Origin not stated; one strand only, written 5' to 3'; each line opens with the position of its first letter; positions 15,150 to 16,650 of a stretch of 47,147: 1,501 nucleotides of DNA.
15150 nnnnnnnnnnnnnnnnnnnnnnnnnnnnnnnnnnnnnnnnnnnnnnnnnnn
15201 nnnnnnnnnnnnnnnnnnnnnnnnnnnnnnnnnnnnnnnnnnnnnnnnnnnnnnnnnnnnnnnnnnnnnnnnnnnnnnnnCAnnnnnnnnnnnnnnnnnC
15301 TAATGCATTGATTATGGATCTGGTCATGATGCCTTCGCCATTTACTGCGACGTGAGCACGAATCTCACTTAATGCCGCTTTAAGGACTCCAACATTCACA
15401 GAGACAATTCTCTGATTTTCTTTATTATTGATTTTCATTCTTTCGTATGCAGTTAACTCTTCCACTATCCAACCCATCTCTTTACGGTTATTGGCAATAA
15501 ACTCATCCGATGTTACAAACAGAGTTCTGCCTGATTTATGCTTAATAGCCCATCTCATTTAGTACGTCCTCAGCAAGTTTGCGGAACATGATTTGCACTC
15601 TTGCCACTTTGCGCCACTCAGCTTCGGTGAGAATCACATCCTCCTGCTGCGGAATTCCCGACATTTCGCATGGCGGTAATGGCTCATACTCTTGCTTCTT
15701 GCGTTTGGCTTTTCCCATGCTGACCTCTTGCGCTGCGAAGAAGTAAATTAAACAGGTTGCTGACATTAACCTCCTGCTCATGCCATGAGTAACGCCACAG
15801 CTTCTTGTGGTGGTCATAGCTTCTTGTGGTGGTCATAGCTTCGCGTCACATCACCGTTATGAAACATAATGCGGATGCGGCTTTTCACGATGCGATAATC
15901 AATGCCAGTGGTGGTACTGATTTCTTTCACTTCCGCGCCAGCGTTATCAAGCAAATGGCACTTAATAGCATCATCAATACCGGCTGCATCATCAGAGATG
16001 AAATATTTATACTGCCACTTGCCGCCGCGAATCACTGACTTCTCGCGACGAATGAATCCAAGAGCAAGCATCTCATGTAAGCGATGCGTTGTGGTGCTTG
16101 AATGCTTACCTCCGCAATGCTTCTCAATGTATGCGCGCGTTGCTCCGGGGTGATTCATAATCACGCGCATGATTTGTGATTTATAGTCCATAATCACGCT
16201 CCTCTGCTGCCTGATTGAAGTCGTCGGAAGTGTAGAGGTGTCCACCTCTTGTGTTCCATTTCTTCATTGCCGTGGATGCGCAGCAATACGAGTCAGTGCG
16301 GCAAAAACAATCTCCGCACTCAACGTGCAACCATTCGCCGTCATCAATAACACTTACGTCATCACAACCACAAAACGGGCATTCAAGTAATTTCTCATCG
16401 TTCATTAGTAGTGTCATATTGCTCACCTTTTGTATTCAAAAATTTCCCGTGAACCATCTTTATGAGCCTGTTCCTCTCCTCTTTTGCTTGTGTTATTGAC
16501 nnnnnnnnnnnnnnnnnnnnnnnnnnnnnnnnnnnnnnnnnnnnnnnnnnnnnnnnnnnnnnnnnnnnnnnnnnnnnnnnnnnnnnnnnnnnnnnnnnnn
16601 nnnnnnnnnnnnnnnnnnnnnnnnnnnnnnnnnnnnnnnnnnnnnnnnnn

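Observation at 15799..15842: Perfect 19-bp tandem duplication at a gene boundary that creates a stop and a new start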

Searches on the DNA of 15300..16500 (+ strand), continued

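Call 48: search_dna_similar(query=window:15440-15817:-, collection=phages, mode=near, max_rows=10)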
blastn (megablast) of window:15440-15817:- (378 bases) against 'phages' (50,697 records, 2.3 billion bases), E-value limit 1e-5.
Records with a match: 135; places in all: 135; records where one place covers at least 80% of the query: 86.
Best place of each record, by identity: 90-95% 76; 80-90% 59.
By first word of the organism name: Salmonella 111; Escherichia 19; Shigella 4; Acinetobacter 1.
By host as written in the record: - 70; Escherichia coli 10; Salmonella sp. 7; Salmonella enterica subsp. enterica serovar Typhimurium 7; Salmonella enterica 5; Salmonella enterica subsp. enterica serovar Enteritidis 4; Salmonella enterica subsp. enterica serovar Typhi 3; Salmonella enterica subsp. enterica serovar Typhimurium ST19 3; and 19 more.
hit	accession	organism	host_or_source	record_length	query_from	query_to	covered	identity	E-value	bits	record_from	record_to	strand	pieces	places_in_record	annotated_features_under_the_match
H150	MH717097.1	Escherichia phage C1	Escherichia coli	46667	1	365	97%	93.4%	5e-152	542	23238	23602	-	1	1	winged helix-turn-helix domain-containing protein | hypothetical protein (x2)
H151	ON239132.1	Escherichia phage S192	Escherichia coli 192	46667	1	365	97%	93.4%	5e-152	542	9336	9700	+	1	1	winged helix-turn-helix domain-containing protein | hypothetical protein (x2)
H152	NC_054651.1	Escherichia phage C1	Escherichia coli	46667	1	365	97%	93.4%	5e-152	542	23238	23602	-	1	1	winged helix-turn-helix domain-containing protein | hypothetical protein (x2)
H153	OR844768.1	Escherichia phage ECO111 5-P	Escherichia coli O111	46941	1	357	94%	94.7%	6e-156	555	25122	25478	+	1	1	record has no annotation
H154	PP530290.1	Salmonella phage gmqsjt-1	Salmonella sp.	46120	1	357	94%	94.4%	3e-154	549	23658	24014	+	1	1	hypothetical protein (x3)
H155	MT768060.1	Escherichia phage vB_EcoS_swi2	-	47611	1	361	96%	93.4%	8e-150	534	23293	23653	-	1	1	hypothetical protein (x2)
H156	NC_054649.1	Escherichia phage vB_EcoS_swi2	-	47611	1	361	96%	93.4%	8e-150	534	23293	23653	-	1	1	hypothetical protein (x2)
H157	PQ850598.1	Escherichia phage ClaudiaMuster_Bas77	Escherichia coli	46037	1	357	94%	93.8%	6e-151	538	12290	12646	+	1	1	hypothetical protein (x3)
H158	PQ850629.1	Escherichia phage SusanneMuster_Bas79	Escherichia coli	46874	1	357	94%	93.8%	6e-151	538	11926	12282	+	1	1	hypothetical protein (x3)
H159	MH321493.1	Salmonella phage Skate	Salmonella enterica subsp. enterica ...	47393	1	357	94%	93.8%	6e-151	538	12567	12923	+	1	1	hypothetical protein (x3) | ribosome_binding_site (x2)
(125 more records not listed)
